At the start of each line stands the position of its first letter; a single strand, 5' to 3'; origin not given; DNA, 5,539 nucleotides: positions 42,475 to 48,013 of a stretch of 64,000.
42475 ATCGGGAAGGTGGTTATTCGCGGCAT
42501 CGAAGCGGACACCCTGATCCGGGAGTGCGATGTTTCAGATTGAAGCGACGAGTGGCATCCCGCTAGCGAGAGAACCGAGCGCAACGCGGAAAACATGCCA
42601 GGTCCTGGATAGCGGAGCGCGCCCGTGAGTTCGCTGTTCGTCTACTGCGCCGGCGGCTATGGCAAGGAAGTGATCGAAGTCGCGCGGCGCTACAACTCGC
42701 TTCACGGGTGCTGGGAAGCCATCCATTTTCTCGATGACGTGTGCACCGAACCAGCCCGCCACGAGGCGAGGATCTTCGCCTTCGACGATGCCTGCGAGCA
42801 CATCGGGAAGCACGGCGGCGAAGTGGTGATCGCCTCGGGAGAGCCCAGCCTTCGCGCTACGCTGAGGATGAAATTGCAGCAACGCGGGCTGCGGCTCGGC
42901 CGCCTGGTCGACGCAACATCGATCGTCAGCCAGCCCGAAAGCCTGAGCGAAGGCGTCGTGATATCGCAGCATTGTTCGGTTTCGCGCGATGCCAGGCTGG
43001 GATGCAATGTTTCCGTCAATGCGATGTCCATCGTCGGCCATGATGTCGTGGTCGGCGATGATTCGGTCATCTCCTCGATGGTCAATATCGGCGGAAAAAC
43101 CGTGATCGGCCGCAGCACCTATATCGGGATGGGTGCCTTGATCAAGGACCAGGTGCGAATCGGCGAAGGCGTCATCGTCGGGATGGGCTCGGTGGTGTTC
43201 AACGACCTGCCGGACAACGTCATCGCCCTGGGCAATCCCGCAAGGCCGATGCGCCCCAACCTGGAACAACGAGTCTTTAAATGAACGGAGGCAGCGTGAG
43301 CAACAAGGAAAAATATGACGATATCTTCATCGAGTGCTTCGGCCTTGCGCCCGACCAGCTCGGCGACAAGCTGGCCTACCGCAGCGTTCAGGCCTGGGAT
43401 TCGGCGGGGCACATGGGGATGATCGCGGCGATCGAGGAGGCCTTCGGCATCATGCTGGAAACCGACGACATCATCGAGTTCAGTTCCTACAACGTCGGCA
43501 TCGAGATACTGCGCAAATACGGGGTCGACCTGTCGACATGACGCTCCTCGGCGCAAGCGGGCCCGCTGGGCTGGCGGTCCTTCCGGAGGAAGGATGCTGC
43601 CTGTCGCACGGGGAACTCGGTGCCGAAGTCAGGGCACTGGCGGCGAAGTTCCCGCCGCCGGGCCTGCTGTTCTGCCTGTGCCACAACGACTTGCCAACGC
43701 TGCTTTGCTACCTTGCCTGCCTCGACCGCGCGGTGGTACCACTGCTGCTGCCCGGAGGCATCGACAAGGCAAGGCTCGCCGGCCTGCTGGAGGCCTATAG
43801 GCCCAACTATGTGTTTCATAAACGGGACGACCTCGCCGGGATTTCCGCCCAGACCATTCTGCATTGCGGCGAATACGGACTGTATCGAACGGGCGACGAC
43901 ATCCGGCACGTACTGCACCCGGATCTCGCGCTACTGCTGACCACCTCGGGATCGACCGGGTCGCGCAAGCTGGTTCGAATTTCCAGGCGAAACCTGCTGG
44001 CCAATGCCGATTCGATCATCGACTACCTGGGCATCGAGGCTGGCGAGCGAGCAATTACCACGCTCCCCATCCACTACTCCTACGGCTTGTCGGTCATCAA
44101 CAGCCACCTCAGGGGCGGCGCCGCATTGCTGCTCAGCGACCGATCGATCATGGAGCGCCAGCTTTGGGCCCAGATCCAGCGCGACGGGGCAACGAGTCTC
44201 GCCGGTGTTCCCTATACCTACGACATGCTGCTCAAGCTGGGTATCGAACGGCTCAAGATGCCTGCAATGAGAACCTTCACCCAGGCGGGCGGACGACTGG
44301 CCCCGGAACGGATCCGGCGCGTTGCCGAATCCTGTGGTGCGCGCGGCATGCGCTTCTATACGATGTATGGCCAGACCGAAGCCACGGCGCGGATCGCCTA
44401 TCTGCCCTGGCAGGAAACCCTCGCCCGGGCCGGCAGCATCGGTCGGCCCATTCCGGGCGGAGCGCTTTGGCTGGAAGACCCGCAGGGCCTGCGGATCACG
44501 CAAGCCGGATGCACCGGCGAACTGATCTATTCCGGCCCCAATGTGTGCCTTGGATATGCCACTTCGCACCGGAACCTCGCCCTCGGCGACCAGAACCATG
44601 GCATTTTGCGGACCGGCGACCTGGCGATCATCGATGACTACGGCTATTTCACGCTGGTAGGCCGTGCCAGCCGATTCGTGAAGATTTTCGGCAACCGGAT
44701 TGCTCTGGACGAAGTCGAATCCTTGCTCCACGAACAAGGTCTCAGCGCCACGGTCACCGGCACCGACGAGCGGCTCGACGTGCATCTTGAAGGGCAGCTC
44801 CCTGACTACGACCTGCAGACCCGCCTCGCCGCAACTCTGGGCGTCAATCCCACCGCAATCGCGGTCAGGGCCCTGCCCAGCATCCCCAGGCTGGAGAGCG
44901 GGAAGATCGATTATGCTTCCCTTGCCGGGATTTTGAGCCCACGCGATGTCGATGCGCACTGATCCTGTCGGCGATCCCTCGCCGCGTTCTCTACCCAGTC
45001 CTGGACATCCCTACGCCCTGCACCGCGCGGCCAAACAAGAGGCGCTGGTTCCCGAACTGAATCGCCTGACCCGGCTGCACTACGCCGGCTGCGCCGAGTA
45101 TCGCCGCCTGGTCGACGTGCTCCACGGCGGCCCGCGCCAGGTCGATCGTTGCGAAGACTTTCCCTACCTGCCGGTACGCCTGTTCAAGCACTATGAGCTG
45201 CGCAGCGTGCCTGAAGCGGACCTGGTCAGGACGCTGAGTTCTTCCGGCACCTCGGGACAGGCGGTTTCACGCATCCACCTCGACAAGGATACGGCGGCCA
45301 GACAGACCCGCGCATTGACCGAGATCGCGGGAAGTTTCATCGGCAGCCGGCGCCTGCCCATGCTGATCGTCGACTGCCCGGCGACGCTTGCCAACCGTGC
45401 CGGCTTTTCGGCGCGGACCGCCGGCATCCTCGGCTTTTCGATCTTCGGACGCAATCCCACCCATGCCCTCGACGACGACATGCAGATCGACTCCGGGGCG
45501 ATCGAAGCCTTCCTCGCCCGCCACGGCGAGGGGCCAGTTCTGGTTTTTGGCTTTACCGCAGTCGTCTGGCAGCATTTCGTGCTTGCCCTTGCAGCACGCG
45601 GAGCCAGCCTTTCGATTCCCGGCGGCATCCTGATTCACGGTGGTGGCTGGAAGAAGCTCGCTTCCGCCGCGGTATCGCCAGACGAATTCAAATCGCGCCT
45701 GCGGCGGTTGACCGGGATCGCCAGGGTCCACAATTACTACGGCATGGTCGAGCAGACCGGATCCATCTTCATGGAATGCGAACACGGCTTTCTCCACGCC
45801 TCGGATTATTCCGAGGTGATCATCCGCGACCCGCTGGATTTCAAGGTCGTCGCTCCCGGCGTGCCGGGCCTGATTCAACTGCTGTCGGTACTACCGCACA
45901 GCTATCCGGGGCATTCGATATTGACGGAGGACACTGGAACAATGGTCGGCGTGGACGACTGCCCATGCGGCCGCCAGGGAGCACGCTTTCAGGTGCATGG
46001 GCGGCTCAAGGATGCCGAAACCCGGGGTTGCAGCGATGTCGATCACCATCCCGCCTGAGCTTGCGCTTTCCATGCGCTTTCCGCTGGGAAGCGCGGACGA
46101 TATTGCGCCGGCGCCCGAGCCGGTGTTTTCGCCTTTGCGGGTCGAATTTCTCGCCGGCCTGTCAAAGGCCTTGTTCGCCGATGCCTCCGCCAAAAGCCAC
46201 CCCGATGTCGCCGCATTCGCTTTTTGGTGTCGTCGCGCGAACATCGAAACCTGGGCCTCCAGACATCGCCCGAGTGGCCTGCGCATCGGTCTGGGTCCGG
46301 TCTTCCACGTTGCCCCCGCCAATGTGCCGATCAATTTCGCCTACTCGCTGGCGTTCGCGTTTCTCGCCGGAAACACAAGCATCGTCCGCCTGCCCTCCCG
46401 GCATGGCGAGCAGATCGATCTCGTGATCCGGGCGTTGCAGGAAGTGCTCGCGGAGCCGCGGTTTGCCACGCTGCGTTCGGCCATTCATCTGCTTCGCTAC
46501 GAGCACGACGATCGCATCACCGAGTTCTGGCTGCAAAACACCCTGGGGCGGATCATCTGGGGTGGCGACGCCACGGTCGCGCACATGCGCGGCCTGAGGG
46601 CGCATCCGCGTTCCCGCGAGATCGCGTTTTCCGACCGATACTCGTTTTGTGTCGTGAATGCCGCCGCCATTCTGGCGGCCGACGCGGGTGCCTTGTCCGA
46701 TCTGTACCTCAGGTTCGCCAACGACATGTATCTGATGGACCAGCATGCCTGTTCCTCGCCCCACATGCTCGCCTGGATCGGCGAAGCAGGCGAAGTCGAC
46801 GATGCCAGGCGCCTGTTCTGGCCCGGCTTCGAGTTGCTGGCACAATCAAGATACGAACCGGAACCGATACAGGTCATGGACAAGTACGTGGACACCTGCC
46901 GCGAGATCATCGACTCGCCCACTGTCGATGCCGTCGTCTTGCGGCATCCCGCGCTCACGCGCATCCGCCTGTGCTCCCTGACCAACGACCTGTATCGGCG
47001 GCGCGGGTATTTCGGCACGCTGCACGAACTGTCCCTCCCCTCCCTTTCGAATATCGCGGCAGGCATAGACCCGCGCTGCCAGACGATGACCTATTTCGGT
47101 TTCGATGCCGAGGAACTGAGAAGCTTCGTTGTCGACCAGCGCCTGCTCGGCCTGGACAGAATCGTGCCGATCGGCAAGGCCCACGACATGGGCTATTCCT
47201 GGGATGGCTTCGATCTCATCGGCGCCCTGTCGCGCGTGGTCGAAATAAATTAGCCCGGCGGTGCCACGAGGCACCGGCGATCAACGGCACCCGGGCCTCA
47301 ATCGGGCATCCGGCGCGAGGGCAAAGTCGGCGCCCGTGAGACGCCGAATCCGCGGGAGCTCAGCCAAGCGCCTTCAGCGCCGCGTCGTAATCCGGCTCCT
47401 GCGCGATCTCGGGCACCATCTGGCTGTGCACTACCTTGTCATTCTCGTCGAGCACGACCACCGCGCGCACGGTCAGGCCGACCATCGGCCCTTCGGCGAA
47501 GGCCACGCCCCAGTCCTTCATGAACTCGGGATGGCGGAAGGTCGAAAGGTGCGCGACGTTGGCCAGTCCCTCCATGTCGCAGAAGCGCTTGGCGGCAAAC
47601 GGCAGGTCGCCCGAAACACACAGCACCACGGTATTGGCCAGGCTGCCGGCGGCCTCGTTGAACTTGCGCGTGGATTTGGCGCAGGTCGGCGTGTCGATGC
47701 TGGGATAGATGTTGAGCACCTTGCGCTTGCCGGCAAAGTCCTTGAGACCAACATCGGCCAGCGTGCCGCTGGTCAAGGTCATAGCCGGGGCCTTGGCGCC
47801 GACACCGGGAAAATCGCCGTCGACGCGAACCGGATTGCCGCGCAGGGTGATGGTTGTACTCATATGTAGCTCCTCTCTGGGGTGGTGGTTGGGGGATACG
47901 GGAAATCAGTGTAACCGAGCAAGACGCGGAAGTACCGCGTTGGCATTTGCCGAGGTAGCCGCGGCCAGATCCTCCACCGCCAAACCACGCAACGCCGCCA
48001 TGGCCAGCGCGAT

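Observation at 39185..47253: Orphan eight-gene operon between housekeeping genes: FabZ-like, ThDP enzyme, NeuB-like synthase, NeuD-like acyltransferase, ACP, acyl-AMP ligase, LuxE, LuxC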

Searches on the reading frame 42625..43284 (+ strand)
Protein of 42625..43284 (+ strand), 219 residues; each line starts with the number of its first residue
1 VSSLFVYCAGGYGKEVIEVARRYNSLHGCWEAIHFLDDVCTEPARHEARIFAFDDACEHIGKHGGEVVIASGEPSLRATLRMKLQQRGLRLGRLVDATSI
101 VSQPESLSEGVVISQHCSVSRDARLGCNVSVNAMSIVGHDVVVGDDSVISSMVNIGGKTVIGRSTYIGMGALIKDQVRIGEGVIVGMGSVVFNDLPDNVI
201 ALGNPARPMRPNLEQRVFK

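Call 3: search_protein_families(library=pfam, proteins=[window:42625-43284:+])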
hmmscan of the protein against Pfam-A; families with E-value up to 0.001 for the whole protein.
window:42625-43284:+ (219 aa): 3 families
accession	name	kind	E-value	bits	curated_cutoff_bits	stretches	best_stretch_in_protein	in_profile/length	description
PF00132.30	Hexapep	-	2.3e-14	52.8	27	2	159-192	2-35/36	Bacterial transferase hexapeptide (six repeats)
PF17836.7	PglD_N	-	1.5e-07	32.3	23.4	1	4-81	2-75/78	PglD N-terminal domain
PF25084.1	LbH_EIF2B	-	5.7e-05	23.5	54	1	100-184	23-104/105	EIF2B subunit epsilon LbH domain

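Call 4: search_protein_families(library=ncbifam, proteins=[window:42625-43284:+])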
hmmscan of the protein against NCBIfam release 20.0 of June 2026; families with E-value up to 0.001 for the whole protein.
window:42625-43284:+ (219 aa): 42 families (the best 25 are shown)
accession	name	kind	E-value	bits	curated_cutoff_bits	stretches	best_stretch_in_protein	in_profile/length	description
TIGR03570.1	NeuD_NnaD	subfamily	6.5e-49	166.3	160.8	1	4-207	2-202/202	NeuD/PglB/VioB family sugar acetyltransferase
TIGR01853.1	lipid_A_lpxD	equivalog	1.2e-18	67.2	242.5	2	136-214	232-310/325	UDP-3-O-(3-hydroxymyristoyl)glucosamine N-acyltransferase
NF002060.0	PRK00892.1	subfamily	8.9e-16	57.9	207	2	137-210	242-316/345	UDP-3-O-(3-hydroxymyristoyl)glucosamine N-acyltransferase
NF003657.0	PRK05289.1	equivalog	2.7e-15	56.2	226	1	110-213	93-197/264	acyl-ACP--UDP-N-acetylglucosamine O-acyltransferase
TIGR01852.1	lipid_A_lpxA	equivalog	2.7e-14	53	231.05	1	103-210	81-189/254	acyl-ACP--UDP-N-acetylglucosamine O-acyltransferase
TIGR03308.1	phn_thr-fam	hypoth_equivalog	5.6e-12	45.9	201.65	1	159-216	109-166/204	phosphonate metabolim protein, transferase hexapeptide repeat family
NF007240.0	PRK09677.1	equivalog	7.4e-12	45.2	243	1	158-210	130-182/192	putative lipopolysaccharide biosynthesis O-acetyl transferase WbbJ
NF007797.0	PRK10502.1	subfamily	2.3e-11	43.7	192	1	160-214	127-181/183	WcaF family extracellular polysaccharide biosynthesis acetyltransferase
NF050158.1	CarbAnhydGPos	equivalog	5.1e-10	39.3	250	1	130-211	66-142/172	gamma carbonic anhydrase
TIGR03532.1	DapD_Ac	equivalog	7e-10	38.9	231.75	1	107-210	107-212/231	2,3,4,5-tetrahydropyridine-2,6-dicarboxylate N-acetyltransferase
NF041874.1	EPS_EpsC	equivalog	1.1e-09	38.2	150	1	75-209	27-164/168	serine O-acetyltransferase EpsC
NF033468.1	stregram_VatI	exception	2.2e-09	37.4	415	1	107-216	56-170/208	streptogramin A O-acetyltransferase Vat(I)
NF007499.0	PRK10092.1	equivalog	1.2e-08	35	314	1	155-209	126-180/183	maltose O-acetyltransferase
NF038307.1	EPS_acetyl_HpsU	equivalog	1.9e-08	34.1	305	1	159-210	125-176/178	hormogonium polysaccharide biosynthesis acetyltransferase HpsU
NF000311.1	Vat_ABCDEFH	equivalog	2.5e-08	33.8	300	1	110-217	57-169/201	Vat family streptogramin A O-acetyltransferase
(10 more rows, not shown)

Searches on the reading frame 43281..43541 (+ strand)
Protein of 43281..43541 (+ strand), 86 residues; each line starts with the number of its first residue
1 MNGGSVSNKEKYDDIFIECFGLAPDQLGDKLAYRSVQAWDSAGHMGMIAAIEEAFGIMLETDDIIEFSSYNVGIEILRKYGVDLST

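Call 3: search_protein_families(library=pfam, proteins=[window:43281-43541:+])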
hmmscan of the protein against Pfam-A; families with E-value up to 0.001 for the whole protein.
window:43281-43541:+ (86 aa): 0 families

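Call 4: search_protein_families(library=ncbifam, proteins=[window:43281-43541:+])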
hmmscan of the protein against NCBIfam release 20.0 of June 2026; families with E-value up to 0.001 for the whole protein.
window:43281-43541:+ (86 aa): 1 family
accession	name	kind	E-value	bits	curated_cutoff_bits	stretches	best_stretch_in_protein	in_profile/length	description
NF058660.1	cispen_ACP_AmcB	equivalog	0.00091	19.4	80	0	13-65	12-61/80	cispentacin biosynthesis acyl carrier protein AmcB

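Call 69: search_solved_structures(query=A2, max_evalue=1)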
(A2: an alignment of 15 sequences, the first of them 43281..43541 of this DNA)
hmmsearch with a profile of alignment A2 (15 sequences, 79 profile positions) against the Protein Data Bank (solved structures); distinct sequences matched with E-value up to 1: 43.
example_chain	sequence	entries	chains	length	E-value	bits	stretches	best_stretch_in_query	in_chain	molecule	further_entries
2lml_A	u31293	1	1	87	3.3e-05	27.2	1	8-57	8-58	Putative acyl carrier protein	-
2n50_A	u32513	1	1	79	0.00015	25.1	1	5-57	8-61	Acyl carrier protein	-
4dxe_H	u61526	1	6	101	0.02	18.3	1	1-54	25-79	Acyl carrier protein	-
2fq0_A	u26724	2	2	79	0.021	18.3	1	8-74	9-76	acyl carrier protein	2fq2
3gzl_A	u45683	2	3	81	0.022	18.2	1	8-74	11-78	Acyl carrier protein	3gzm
8gsa_A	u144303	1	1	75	0.027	17.9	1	5-60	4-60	Acyl carrier protein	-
7qv0_D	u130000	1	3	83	0.053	17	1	3-70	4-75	Acyl carrier protein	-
2lki_A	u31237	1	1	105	0.065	16.7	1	25-58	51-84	Putative uncharacterized protein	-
2x2b_A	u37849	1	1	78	0.079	16.4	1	4-57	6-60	ACYL CARRIER PROTEIN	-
1hy8_A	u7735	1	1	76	0.081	16.4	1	4-57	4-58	ACYL CARRIER PROTEIN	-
2ava_A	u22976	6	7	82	0.12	15.8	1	33-71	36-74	Acyl carrier protein I, chloroplast | Acyl Carrier Protein | ACYL CARRIER PROTEIN 1, CHLOROPLASTIC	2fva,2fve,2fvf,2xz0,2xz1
8jfg_G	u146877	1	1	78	0.14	15.6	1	5-55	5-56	Acyl carrier protein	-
2l0q_A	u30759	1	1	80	0.14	15.6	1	4-55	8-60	Acyl carrier protein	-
2ehs_A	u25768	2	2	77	0.15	15.6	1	5-57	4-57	Acyl carrier protein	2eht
8jfn_B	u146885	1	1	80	0.15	15.6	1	5-55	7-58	Acyl carrier protein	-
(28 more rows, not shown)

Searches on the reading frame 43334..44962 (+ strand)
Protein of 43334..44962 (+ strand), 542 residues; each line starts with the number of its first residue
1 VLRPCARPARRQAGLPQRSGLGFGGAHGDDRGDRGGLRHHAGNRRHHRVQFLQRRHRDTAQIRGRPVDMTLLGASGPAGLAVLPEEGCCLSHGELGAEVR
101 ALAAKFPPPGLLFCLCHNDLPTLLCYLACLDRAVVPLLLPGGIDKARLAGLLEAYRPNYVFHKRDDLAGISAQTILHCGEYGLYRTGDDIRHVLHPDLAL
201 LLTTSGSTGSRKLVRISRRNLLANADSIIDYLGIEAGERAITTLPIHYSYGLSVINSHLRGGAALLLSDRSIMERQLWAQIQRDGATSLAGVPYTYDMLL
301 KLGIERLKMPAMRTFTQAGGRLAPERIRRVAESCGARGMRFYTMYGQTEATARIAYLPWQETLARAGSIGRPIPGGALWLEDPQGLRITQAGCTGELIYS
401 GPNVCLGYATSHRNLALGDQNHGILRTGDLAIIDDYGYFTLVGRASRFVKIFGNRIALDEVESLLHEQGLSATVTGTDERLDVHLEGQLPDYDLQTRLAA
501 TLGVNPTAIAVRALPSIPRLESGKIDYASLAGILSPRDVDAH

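Call 3: search_protein_families(library=pfam, proteins=[window:43334-44962:+])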
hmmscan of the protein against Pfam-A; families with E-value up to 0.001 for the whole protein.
window:43334-44962:+ (542 aa): 1 family
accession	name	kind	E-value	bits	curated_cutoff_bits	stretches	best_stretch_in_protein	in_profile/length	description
PF00501.34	AMP-binding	-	1.9e-39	136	29.9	1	115-408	52-383/384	AMP-binding enzyme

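Call 4: search_protein_families(library=ncbifam, proteins=[window:43334-44962:+])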
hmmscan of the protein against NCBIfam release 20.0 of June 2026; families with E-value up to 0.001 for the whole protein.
window:43334-44962:+ (542 aa): 93 families (the best 25 are shown)
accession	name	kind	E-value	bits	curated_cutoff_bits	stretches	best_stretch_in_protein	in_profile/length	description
TIGR03098.1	ligase_PEP_1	hypoth_equivalog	2.3e-42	145.2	592.35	1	191-472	158-445/517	acyl-CoA ligase (AMP-forming), exosortase A system-associated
TIGR01733.1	AA-adenyl-dom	subfamily_domain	6.1e-41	140.6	317.4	1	127-468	43-401/409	amino acid adenylation domain-containing protein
NF004837.0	PRK06187.1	subfamily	1.3e-32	112.7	476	1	191-467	165-444/531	long-chain-fatty-acid--CoA ligase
NF058661.1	cispen_AMP_AmcH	equivalog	9.7e-31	106.7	370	1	116-466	49-390/458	adenylate-forming 2-oxoglutaryl-ACP ligase AmcH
TIGR01923.1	menE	equivalog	1.1e-29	103.6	330.15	1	116-467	31-370/442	o-succinylbenzoate--CoA ligase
NF005702.0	PRK07514.1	subfamily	1.8e-29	102.5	558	1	196-467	157-422/506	malonyl-CoA synthase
NF006386.0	PRK08633.1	equivalog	4.7e-28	97.5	1221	1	197-468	783-1064/1147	acyl-[ACP]--phospholipid O-acyltransferase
NF005291.0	PRK06814.1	equivalog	1.6e-27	95.8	1349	1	196-532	793-1128/1140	acyl-[ACP]--phospholipid O-acyltransferase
NF005714.0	PRK07529.1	subfamily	6e-27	94.2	632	1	194-467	216-497/640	acyl-CoA synthetase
NF004511.1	PRK05852.1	equivalog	1.1e-26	93.6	650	1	192-468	151-429/505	FadD7 family fatty acid--CoA ligase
NF004114.0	PRK05605.1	equivalog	7.2e-26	90.6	766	1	188-468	213-492/575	long-chain-fatty-acid--CoA ligase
NF005858.0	PRK07787.1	subfamily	9.3e-26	90.3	575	1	89-527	26-465/471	acyl-CoA synthetase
NF006182.0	PRK08316.1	subfamily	2e-24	86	663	1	193-468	168-440/523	fatty acyl-CoA synthetase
NF009233.0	PRK12583.1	subfamily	3e-24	85.4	832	1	199-468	204-473/558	fatty acid CoA ligase family protein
NF004814.0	PRK06164.1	equivalog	6.3e-24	84.4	677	1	197-468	182-451/540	acyl-CoA synthetase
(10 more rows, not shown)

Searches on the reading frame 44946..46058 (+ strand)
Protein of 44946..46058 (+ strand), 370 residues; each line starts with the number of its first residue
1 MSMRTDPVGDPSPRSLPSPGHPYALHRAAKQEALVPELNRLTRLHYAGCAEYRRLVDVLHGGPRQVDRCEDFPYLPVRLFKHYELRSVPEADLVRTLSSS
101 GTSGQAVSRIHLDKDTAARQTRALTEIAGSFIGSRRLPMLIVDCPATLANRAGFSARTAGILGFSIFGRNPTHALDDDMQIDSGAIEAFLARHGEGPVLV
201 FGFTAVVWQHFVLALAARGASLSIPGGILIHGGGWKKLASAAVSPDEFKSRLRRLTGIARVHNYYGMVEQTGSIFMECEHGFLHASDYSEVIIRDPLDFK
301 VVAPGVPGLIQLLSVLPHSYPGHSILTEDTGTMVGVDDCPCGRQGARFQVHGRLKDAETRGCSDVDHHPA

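Call 3: search_protein_families(library=pfam, proteins=[window:44946-46058:+])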
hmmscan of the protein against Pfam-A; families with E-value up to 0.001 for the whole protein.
window:44946-46058:+ (370 aa): 1 family
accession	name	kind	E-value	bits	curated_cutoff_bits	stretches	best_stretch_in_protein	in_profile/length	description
PF04443.18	LuxE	-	2.2e-48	165.5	24.9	1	40-365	44-385/391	Acyl-protein synthetase, LuxE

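Call 4: search_protein_families(library=ncbifam, proteins=[window:44946-46058:+])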
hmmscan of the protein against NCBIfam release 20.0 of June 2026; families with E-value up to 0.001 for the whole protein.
window:44946-46058:+ (370 aa): 2 families
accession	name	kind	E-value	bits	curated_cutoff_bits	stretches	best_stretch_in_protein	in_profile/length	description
NF052244.1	LCFA_lig_LuxE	equivalog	1.6e-13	50.4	550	2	42-114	41-111/367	long-chain-fatty-acid--protein ligase LuxE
NF045666.1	DVU1553_fam_AMP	equivalog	6.4e-05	22.2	300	0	238-353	214-330/331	DVU_1553 family AMP-dependent CoA ligase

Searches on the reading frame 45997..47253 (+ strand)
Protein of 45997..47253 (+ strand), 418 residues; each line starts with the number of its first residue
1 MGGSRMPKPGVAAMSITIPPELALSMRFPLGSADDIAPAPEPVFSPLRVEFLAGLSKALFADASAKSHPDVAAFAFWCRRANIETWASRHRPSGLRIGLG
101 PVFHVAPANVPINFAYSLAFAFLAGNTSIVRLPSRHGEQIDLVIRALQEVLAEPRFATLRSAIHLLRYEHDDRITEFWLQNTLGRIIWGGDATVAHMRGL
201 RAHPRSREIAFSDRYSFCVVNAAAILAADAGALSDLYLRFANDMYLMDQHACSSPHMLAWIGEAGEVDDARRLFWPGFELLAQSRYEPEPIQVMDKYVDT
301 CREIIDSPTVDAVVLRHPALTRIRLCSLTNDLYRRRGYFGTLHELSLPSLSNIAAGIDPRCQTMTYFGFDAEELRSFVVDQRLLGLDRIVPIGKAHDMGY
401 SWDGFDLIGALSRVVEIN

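Call 3: search_protein_families(library=pfam, proteins=[window:45997-47253:+])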
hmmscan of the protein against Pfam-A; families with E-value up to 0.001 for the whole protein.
window:45997-47253:+ (418 aa): 1 family
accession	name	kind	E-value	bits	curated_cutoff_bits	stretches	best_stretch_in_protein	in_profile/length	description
PF05893.19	LuxC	-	1.2e-23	84.1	21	1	81-258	71-238/401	Acyl-CoA reductase (LuxC)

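Call 4: search_protein_families(library=ncbifam, proteins=[window:45997-47253:+])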
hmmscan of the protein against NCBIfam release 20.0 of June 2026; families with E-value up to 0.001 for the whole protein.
window:45997-47253:+ (418 aa): 1 family
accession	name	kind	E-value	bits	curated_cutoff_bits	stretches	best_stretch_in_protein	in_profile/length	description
NF052251.1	LCFA_red_LuxC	equivalog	9.9e-05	21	750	1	100-264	143-298/478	long-chain-fatty-acyl-CoA reductase LuxC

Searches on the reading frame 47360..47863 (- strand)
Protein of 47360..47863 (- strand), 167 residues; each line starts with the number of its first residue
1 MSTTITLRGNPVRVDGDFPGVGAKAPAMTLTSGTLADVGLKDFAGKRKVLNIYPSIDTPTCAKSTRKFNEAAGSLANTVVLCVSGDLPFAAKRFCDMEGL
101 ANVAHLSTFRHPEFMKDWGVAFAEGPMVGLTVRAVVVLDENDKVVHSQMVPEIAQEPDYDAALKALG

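Call 3: search_protein_families(library=pfam, proteins=[window:47360-47863:-])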
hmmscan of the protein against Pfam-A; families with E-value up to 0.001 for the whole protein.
window:47360-47863:- (167 aa): 2 families
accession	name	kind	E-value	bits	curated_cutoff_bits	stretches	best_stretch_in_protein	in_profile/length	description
PF08534.16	Redoxin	-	4.1e-31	108.2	26.6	1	21-163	2-148/148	Redoxin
PF00578.27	AhpC-TSA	-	2.8e-16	60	26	1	21-146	1-123/124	AhpC/TSA family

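Call 4: search_protein_families(library=ncbifam, proteins=[window:47360-47863:-])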
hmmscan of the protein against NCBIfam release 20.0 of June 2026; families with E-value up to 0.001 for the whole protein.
window:47360-47863:- (167 aa): 4 families
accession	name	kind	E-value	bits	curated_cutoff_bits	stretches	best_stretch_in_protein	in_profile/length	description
NF001808.0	PRK00522.1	equivalog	1.1e-69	233.1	123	1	3-166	2-165/167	thiol peroxidase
NF045827.1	perox_SUH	exception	2.2e-45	154.2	298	1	3-165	2-164/178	thiol peroxidase Prx-SUH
NF006960.0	PRK09437.1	equivalog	1.4e-07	31.6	140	1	21-119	6-104/156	thioredoxin-dependent thiol peroxidase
NF053650.1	PerredPrxQDein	equivalog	5.6e-06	26.4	260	1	30-147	6-125/148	thioredoxin-dependent peroxiredoxin PrxQ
